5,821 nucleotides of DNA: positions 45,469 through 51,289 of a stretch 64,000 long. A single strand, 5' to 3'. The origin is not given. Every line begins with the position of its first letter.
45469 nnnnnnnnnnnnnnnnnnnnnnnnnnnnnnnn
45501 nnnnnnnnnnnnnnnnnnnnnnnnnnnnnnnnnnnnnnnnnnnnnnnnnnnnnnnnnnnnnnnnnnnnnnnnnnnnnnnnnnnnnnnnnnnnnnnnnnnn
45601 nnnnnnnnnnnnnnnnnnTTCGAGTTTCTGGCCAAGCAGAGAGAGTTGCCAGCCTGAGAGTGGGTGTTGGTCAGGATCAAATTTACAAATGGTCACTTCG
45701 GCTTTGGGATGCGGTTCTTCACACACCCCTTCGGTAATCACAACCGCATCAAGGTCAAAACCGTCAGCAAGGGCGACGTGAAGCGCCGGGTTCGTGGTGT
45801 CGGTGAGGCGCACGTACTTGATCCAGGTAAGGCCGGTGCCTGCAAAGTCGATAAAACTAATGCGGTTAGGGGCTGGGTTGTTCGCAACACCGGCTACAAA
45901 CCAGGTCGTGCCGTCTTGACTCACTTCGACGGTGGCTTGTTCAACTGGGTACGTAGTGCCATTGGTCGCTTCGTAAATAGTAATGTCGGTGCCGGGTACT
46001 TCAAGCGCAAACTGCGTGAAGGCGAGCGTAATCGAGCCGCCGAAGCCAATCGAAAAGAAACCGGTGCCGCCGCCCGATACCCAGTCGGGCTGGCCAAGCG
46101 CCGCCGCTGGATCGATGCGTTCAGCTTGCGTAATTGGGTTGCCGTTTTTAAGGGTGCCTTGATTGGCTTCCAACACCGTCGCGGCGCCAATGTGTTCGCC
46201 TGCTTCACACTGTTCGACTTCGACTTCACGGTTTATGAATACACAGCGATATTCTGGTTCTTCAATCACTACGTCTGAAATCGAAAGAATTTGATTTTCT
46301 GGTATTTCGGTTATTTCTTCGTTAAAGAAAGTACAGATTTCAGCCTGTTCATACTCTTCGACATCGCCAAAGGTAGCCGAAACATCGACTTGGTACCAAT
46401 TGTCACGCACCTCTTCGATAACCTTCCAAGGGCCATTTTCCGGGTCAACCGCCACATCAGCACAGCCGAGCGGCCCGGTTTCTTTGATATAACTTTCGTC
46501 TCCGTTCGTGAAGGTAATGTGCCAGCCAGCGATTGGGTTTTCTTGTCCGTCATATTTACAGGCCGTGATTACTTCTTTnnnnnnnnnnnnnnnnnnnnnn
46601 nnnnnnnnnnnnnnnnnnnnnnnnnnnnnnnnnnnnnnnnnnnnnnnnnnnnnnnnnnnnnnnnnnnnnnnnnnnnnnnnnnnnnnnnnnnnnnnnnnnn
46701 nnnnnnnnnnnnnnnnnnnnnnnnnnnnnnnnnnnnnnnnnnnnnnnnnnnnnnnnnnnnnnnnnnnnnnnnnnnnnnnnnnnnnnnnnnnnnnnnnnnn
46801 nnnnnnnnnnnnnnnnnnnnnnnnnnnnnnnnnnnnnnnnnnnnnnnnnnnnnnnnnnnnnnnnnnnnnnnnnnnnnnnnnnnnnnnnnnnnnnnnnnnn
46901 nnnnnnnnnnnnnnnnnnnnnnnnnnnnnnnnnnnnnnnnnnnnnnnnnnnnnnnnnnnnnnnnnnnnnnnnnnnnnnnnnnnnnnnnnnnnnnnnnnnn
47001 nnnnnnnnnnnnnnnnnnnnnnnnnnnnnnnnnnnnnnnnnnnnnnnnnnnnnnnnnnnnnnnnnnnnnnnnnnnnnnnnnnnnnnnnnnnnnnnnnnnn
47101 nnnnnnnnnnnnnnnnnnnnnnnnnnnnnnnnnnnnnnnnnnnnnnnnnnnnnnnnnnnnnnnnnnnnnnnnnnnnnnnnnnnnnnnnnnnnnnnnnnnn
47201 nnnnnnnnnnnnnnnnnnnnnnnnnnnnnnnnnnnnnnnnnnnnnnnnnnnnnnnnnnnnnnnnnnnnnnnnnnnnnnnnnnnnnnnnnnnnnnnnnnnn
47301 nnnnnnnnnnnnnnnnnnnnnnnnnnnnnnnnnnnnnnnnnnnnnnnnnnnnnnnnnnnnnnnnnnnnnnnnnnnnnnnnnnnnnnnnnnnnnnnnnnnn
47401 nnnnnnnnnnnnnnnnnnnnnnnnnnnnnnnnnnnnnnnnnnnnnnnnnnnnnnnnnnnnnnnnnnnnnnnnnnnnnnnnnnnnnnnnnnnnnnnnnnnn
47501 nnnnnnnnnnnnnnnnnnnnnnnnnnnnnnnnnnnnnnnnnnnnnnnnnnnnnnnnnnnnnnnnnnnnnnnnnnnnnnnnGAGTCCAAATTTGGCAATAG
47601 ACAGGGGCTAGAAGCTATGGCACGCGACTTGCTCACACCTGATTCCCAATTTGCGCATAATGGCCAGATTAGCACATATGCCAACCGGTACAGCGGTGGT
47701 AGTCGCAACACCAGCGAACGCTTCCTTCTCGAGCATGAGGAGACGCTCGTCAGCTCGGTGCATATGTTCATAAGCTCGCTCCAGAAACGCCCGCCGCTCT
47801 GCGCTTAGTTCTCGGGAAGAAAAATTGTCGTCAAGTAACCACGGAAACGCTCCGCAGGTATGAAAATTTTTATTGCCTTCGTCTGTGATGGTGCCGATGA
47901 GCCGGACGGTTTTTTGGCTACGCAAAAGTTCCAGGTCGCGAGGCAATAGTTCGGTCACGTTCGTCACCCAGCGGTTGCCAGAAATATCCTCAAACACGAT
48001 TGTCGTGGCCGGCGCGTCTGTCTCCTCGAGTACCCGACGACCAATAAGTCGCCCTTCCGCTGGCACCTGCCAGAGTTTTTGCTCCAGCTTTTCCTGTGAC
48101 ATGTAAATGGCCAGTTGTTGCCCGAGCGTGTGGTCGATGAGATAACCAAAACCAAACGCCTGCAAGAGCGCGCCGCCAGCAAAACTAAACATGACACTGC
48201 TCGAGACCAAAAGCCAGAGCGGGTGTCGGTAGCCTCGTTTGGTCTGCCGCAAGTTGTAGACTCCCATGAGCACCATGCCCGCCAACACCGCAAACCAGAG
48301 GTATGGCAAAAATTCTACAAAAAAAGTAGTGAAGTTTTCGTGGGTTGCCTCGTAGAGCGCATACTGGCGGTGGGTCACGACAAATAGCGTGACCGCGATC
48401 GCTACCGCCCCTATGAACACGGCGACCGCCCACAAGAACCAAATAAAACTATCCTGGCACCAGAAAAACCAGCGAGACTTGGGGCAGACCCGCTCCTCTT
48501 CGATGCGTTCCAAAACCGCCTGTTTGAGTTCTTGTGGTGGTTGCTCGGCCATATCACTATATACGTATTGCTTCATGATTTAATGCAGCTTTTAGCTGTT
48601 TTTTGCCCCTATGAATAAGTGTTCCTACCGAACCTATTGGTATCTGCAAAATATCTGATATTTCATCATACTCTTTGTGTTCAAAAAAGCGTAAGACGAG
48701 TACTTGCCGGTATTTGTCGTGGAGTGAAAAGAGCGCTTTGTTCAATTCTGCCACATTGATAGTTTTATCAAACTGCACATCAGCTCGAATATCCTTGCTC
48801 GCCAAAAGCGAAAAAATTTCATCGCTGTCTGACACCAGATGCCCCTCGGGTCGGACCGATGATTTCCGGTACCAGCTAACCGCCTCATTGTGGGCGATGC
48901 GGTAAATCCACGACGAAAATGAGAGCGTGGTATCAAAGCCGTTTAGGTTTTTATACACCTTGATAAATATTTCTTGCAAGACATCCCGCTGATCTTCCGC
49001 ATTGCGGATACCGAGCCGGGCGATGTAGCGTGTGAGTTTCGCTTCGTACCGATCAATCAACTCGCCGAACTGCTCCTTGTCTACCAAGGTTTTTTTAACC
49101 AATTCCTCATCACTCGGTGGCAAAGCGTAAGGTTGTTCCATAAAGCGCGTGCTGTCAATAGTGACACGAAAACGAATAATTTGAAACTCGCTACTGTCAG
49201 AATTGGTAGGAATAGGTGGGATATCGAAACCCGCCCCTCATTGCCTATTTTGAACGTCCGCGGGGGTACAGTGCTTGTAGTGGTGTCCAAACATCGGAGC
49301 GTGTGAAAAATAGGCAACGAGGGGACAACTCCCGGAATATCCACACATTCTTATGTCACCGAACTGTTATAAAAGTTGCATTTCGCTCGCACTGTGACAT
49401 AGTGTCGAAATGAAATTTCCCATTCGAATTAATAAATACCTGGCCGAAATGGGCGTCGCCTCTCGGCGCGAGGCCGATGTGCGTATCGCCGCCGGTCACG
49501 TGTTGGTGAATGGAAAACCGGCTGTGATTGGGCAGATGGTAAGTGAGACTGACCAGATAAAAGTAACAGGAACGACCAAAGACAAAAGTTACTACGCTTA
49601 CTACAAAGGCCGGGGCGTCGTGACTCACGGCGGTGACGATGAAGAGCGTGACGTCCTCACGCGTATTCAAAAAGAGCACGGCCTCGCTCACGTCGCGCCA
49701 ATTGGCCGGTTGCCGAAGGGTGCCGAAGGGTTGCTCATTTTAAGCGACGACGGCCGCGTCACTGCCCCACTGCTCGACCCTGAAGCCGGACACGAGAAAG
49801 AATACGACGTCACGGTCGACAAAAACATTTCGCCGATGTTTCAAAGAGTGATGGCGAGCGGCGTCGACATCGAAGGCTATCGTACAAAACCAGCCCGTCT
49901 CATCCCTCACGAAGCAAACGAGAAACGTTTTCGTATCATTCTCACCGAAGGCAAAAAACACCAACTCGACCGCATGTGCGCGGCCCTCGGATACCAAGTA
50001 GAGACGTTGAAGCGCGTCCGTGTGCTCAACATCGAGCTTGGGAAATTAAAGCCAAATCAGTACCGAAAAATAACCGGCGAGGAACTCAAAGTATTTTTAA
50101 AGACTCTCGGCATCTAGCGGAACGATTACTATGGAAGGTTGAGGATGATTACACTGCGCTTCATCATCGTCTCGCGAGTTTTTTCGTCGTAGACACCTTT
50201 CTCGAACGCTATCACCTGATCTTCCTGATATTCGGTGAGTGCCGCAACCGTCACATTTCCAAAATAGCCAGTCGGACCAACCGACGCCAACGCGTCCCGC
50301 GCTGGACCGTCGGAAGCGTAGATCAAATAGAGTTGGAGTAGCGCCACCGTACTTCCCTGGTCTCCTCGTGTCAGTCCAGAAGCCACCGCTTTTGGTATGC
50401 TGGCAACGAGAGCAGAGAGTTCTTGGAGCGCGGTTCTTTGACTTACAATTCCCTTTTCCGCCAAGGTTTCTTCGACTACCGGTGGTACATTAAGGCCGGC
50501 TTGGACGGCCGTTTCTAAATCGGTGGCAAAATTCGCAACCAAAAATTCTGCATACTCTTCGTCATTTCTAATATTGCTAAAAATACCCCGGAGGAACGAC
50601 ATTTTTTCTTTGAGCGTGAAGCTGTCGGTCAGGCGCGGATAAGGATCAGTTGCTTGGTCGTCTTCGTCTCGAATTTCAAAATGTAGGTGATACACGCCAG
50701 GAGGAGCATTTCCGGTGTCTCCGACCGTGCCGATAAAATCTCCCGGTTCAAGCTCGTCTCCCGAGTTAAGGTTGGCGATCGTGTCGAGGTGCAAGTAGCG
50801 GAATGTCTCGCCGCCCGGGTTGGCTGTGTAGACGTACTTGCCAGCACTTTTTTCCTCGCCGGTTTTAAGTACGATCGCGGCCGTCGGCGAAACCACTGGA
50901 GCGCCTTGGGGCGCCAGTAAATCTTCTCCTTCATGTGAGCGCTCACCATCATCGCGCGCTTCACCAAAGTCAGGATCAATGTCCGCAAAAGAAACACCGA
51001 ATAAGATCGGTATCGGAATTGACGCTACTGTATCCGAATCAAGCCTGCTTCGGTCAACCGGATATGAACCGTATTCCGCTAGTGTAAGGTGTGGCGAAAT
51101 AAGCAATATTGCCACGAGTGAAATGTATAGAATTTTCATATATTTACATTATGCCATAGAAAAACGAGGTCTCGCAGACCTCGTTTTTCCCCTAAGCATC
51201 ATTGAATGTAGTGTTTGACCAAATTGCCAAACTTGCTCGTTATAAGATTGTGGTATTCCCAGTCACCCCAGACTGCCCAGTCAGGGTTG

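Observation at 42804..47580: Sortase co-transcribed with a CnaB/SpaA-type adhesin carrying a non-LPXTG sorting tail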

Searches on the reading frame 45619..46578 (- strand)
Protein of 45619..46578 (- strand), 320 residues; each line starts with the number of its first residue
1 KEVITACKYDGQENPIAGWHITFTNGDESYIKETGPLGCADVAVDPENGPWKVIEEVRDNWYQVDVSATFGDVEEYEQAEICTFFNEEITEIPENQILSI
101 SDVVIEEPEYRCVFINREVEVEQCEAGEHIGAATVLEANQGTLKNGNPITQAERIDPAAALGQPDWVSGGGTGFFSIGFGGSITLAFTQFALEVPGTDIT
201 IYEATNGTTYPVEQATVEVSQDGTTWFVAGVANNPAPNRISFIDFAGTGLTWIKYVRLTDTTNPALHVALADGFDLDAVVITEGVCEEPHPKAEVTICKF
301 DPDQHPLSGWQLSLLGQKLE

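Call 68: search_protein_families(library=pfam, proteins=[window:45619-46578:-], max_evalue=0.1)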
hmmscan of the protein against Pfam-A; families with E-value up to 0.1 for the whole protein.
window:45619-46578:- (320 aa): 2 families
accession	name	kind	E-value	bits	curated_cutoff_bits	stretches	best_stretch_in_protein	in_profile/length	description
PF00754.31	F5_F8_type_C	-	0.00045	20.8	28.2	1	197-262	48-114/127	F5/8 type C domain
PF22633.2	F5_F8_type_C_2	-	0.0061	17.6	27.8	1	198-247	34-83/91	NedA-like, galactose-binding domain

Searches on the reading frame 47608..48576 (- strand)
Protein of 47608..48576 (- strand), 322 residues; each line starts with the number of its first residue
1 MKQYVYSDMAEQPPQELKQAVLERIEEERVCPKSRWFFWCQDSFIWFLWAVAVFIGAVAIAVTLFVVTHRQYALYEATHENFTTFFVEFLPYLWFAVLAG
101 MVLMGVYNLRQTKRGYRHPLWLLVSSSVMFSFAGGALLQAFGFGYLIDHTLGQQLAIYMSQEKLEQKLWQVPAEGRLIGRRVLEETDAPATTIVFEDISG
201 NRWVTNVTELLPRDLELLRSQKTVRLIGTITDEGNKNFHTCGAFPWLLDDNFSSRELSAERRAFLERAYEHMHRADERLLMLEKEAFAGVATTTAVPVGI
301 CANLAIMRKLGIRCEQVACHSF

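Call 6: search_protein_families(library=pfam, proteins=[window:47608-48576:-], max_evalue=0.01)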
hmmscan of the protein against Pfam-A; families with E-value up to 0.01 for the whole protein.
window:47608-48576:- (322 aa): 0 families

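Call 7: search_protein_families(library=ncbifam, proteins=[window:47608-48576:-], max_evalue=0.01)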
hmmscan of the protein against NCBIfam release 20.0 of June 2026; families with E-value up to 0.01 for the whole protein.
window:47608-48576:- (322 aa): 1 family
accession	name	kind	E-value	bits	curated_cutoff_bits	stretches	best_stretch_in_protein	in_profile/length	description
NF052375.1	antisigma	equivalog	0.0013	18.8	100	1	8-69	45-106/217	anti-sigma factor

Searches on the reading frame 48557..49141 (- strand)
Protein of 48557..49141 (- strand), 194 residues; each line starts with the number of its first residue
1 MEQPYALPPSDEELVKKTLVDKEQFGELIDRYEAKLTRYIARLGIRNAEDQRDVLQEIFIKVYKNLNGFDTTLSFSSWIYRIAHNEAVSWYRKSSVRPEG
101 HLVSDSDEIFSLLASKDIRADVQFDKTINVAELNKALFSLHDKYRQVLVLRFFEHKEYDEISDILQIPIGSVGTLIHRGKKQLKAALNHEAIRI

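Call 6: search_protein_families(library=pfam, proteins=[window:48557-49141:-], max_evalue=0.01)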
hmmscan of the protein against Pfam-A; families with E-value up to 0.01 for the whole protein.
window:48557-49141:- (194 aa): 3 families
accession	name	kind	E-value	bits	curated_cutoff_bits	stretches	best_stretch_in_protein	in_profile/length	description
PF04542.20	Sigma70_r2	-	8.7e-14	51.5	24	1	28-94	1-68/71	Sigma-70 region 2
PF08281.18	Sigma70_r4_2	-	9.4e-13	48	25.7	1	133-183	4-54/54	Sigma-70, region 4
PF04545.22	Sigma70_r4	-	1.8e-09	37.4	24.1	1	136-184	1-49/50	Sigma-70, region 4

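Call 7: search_protein_families(library=ncbifam, proteins=[window:48557-49141:-], max_evalue=0.01)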
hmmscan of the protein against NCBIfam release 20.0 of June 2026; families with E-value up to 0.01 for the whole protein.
window:48557-49141:- (194 aa): 95 families (the best 25 are shown)
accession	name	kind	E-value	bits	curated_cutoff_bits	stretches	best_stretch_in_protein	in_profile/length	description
NF007223.0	PRK09641.1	equivalog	1.2e-32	113.3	209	1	20-189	15-186/187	RNA polymerase sigma factor SigW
TIGR02937.1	sigma70-ECF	superfamily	6.9e-29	100.6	42.9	1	24-187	2-165/165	sigma-70 family RNA polymerase sigma factor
TIGR02948.1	SigW_bacill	equivalog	7.6e-29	101.1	243.1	1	20-189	15-186/187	RNA polymerase sigma factor SigW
NF008888.0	PRK11922.1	equivalog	3.6e-26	92.2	204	1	9-190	15-199/231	RNA polymerase sigma factor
NF009171.0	PRK12518.1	equivalog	6.8e-24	84.7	208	1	10-192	13-189/191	RNA polymerase sigma factor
NF009166.1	PRK12513.1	equivalog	2.8e-23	82.6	206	1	10-190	8-189/193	RNA polymerase sigma factor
NF009195.0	PRK12543.1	subfamily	5.2e-23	81.5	197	1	14-190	10-181/192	RNA polymerase sigma factor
NF009174.0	PRK12522.1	equivalog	1.2e-22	80.7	217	1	23-189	3-169/175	RNA polymerase sigma factor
TIGR02950.1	SigM_subfam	subfamily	1.3e-22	80.3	147.95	1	26-187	3-158/159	RNA polymerase sigma factor, SigM family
NF007222.0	PRK09640.1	equivalog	1.8e-22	79.8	194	1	11-187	10-182/188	RNA polymerase sigma factor SigX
TIGR02954.1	Sig70_famx3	hypoth_equivalog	2.9e-22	79.2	188.5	1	11-189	3-169/170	RNA polymerase sigma-70 factor, TIGR02954 family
TIGR02939.1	RpoE_Sigma70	equivalog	3.4e-22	79.4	236.15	1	10-186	6-185/190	RNA polymerase sigma factor RpoE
NF007216.0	PRK09638.1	equivalog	5.7e-21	75.1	194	1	11-190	5-177/180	RNA polymerase sigma factor SigY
TIGR02952.1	Sig70_famx2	equivalog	6.3e-21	75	206.45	1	21-186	9-169/170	ECF subfamily RNA polymerase sigma factor, BldN family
NF008891.0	PRK11924.1-5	subfamily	4.3e-20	72.5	259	1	23-188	3-164/171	RNA polymerase sigma factor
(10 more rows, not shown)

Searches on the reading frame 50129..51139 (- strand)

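Call 6: search_protein_families(library=pfam, proteins=[window:50129-51139:-], max_evalue=0.01)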
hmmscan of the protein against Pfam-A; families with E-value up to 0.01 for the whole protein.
window:50129-51139:- (336 aa): 2 families
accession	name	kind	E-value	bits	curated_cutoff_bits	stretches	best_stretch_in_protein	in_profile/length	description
PF01551.29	Peptidase_M23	-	6.5e-19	68.4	28.7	1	68-166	2-96/96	Peptidase family M23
PF01471.23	PG_binding_1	-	1.3e-05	25.8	23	1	262-325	2-57/57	Putative peptidoglycan binding domain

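Call 7: search_protein_families(library=ncbifam, proteins=[window:50129-51139:-], max_evalue=0.01)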
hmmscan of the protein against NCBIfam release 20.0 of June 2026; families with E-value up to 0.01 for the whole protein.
window:50129-51139:- (336 aa): 8 families
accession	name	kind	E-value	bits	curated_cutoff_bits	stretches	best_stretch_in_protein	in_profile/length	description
NF053824.1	PdgNdpepShyC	equivalog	4.3e-10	39.1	700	1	67-201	294-427/429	peptidoglycan DD-endopeptidase ShyC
NF008652.0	PRK11649.1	equivalog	5.8e-09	35.1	341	1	68-167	312-407/439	murein DD-endopeptidase MepM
NF052336.1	PdgHdaseHSB100310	equivalog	1.2e-08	34.7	500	1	60-164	48-149/316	peptidoglycan hydrolase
NF053825.1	PdgNdpepShyA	equivalog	2e-08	33.4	700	1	68-158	295-382/425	peptidoglycan DD-endopeptidase ShyA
NF050804.1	CellDivDipMCaul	equivalog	6.3e-06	25.3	900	1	57-157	518-614/634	cell division endopeptidase DipM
NF052530.1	Heli_ShapePgp3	exception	9.4e-06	24.9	300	1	54-161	149-256/270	peptidoglycan metallopeptidase Pgp3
NF004799.0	PRK06148.1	subfamily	4.5e-05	21.6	1128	1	68-158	440-539/1015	hypothetical protein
NF053738.1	S2SprSpoIIQBc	equivalog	0.00016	21.4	250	1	88-168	143-221/232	stage II sporulation protein SpoIIQ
